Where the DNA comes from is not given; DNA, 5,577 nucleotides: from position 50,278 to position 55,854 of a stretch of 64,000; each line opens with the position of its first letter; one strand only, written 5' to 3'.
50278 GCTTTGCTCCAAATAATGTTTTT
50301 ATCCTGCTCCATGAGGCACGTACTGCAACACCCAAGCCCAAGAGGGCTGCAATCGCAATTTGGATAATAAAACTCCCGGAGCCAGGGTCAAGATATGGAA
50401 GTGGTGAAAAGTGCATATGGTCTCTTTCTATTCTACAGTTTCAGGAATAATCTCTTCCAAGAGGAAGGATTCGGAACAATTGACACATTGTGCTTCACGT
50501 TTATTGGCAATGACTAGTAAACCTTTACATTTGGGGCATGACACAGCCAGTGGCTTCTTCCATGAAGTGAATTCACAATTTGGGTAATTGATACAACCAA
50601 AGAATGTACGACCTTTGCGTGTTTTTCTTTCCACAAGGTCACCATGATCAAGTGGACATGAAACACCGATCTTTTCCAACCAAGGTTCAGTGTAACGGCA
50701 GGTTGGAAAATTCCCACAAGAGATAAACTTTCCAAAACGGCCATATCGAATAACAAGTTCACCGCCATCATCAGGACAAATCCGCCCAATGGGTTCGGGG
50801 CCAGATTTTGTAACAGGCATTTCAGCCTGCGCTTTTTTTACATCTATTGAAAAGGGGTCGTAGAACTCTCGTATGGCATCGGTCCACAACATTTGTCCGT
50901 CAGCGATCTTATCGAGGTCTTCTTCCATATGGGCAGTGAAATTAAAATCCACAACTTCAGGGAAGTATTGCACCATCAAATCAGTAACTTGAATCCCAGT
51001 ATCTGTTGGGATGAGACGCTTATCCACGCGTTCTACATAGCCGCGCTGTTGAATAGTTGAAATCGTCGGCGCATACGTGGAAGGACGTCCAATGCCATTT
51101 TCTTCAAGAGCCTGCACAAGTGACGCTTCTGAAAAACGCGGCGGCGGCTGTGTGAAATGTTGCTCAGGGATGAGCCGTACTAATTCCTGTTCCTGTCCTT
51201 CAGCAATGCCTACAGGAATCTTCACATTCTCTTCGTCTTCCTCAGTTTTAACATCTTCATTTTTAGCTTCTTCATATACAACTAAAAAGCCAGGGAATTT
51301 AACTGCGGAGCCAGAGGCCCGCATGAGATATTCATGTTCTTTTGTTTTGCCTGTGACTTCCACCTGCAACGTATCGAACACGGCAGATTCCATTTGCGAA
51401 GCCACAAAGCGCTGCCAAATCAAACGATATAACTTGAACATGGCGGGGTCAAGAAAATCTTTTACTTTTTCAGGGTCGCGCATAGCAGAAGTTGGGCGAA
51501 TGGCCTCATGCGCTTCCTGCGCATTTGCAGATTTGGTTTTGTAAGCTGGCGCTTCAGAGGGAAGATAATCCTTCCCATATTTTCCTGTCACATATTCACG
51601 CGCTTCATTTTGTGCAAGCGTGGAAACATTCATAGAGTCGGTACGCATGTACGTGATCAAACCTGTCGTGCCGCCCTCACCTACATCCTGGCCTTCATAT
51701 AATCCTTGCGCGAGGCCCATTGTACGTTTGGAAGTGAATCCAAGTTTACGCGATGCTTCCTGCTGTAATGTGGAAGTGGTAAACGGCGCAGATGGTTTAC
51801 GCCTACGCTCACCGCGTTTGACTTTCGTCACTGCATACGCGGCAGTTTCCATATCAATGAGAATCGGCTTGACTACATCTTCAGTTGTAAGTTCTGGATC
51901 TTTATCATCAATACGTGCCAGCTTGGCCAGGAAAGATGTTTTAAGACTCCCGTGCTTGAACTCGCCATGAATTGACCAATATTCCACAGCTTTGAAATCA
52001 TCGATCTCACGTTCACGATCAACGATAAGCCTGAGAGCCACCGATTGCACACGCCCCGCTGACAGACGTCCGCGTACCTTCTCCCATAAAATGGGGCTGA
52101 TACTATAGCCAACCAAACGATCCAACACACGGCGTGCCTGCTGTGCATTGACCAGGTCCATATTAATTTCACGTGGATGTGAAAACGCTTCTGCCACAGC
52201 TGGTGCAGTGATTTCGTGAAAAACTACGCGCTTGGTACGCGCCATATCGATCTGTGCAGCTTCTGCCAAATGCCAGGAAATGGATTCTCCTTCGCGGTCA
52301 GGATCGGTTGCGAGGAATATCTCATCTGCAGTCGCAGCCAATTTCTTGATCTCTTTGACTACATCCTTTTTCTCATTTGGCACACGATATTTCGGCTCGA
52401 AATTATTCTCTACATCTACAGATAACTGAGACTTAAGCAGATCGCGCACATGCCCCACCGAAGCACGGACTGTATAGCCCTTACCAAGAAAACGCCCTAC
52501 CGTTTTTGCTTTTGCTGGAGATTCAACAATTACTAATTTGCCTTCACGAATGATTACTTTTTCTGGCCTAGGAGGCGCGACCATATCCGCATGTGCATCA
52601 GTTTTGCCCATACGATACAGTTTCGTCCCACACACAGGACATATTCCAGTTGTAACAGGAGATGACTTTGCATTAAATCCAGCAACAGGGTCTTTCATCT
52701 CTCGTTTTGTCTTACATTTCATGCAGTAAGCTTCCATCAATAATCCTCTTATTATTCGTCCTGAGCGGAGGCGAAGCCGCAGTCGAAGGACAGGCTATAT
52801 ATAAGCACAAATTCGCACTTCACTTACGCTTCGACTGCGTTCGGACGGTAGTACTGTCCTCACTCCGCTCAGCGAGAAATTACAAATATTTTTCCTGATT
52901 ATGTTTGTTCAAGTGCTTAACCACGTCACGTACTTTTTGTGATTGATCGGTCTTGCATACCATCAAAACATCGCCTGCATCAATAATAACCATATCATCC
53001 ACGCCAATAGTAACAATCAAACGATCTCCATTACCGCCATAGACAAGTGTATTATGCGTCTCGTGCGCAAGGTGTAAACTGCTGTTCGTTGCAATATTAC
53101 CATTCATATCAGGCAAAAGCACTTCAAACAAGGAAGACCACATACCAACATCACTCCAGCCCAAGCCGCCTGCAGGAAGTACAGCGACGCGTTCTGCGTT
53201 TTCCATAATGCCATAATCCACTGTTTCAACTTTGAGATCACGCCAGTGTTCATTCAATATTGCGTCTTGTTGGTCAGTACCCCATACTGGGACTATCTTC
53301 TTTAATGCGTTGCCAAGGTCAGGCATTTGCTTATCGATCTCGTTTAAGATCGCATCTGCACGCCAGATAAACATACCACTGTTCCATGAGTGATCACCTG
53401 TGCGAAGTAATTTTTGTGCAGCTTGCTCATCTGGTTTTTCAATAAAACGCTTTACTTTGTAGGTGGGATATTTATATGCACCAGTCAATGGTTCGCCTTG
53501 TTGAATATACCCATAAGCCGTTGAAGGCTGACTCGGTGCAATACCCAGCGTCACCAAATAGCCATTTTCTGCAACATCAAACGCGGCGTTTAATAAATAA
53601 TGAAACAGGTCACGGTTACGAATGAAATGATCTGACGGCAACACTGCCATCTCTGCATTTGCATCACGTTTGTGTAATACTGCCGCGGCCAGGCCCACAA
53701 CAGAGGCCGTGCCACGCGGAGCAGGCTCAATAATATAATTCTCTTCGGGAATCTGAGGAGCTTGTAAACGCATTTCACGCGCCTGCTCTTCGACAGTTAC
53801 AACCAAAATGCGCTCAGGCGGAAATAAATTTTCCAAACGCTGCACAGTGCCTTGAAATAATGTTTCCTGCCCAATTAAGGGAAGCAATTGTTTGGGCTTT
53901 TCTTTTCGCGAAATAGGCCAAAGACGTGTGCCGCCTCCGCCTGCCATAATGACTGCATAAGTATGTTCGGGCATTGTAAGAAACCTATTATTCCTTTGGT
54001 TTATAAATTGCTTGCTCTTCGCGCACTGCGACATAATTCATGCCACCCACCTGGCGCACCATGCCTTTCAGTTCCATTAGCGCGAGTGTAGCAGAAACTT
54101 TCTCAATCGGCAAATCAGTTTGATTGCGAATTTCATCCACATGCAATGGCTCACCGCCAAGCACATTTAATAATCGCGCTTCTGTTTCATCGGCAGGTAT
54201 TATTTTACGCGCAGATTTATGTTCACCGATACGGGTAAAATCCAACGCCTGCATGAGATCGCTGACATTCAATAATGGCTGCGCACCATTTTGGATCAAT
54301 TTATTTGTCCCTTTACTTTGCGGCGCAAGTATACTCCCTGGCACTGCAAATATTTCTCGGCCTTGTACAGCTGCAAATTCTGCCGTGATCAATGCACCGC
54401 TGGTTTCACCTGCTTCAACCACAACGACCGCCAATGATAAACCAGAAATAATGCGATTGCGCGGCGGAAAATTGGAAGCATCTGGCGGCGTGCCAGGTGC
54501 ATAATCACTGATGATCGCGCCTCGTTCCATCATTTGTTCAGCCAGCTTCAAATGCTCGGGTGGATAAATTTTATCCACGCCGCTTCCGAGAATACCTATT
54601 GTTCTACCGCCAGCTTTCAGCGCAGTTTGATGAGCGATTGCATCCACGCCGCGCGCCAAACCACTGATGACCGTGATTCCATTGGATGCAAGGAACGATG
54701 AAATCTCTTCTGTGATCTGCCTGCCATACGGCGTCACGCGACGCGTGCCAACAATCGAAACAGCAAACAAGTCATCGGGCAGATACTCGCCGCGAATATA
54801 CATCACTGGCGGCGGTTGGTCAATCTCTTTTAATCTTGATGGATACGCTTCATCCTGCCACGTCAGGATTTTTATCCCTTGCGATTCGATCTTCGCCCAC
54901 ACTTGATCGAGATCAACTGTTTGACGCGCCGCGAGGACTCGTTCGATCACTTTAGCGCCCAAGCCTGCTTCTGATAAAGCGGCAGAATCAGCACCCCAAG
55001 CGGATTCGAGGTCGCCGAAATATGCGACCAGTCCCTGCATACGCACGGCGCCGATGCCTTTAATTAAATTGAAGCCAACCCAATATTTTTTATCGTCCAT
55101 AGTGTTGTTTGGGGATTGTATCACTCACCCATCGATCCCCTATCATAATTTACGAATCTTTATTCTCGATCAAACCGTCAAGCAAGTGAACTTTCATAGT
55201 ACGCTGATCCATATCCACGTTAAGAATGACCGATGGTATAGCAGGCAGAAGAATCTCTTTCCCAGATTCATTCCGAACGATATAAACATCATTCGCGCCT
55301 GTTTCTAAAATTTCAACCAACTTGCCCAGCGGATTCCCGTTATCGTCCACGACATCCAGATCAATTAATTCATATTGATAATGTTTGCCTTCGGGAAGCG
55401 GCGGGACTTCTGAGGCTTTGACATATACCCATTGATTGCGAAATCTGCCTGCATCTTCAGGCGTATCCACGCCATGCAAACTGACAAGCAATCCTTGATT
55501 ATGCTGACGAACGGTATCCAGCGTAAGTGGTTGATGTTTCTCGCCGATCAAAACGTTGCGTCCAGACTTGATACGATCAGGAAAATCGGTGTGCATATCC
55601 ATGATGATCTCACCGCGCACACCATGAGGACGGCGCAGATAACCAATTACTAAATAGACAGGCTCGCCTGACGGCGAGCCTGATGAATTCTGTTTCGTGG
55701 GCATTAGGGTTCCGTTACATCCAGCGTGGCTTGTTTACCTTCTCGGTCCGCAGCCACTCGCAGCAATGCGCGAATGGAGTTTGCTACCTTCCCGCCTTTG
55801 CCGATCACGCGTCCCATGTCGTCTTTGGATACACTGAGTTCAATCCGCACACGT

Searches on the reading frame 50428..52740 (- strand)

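Call 34: search_protein_families(library=pfam, proteins=[window:50428-52740:-], max_evalue=0.00001)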
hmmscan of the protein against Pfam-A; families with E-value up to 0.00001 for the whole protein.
window:50428-52740:- (770 aa): 4 families
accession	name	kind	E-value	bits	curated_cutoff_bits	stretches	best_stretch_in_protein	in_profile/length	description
PF01131.25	Topoisom_bac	-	2.5e-121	406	35.1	1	192-622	2-409/411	DNA topoisomerase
PF01396.24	Zn_ribbon_Top1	-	3.3e-26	91.2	32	2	653-686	2-35/39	Topoisomerase DNA binding C4 zinc finger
PF01751.28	Toprim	-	6.9e-22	77.9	23.1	1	68-177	1-96/96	Toprim domain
PF18930.5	DUF5679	-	1.1e-11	45.1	27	1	5-44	1-40/40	Domain of unknown function (DUF5679)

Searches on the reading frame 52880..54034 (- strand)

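Call 34: search_protein_families(library=pfam, proteins=[window:52880-54034:-], max_evalue=0.00001)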
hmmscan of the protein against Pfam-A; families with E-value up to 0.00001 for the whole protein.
window:52880-54034:- (384 aa): 3 families
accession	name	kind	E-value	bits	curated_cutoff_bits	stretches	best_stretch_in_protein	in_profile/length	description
PF00483.29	NTP_transferase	-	2.8e-45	155.3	21.2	1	27-305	2-238/245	Nucleotidyl transferase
PF22640.1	ManC_GMP_beta-helix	-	1.2e-15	57.5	27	1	324-375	6-55/55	MannoseP isomerase/GMP-like beta-helix domain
PF12804.13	NTP_transf_3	-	4.5e-11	43.6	27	1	27-152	1-112/160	MobA-like NTP transferase domain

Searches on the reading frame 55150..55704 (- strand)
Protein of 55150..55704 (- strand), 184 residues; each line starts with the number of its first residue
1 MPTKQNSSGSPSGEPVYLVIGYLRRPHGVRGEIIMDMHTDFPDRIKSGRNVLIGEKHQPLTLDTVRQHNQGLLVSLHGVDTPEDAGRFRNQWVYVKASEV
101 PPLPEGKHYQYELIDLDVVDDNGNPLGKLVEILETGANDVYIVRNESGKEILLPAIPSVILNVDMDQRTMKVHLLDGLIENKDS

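Call 35: search_protein_families(library=pfam, proteins=[window:55150-55704:-], max_evalue=0.00001)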
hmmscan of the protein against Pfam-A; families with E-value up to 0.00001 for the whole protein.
window:55150-55704:- (184 aa): 3 families
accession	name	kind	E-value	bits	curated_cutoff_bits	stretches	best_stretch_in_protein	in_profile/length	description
PF01782.24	RimM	-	3.1e-17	63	23.5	1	19-98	1-83/84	RimM N-terminal domain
PF24986.1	PRC_RimM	-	1.6e-12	47.3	27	1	112-178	3-69/69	RimM PRC barrel domain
PF05239.21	PRC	-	2.5e-08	34.2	21.2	1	106-173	2-72/78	PRC-barrel domain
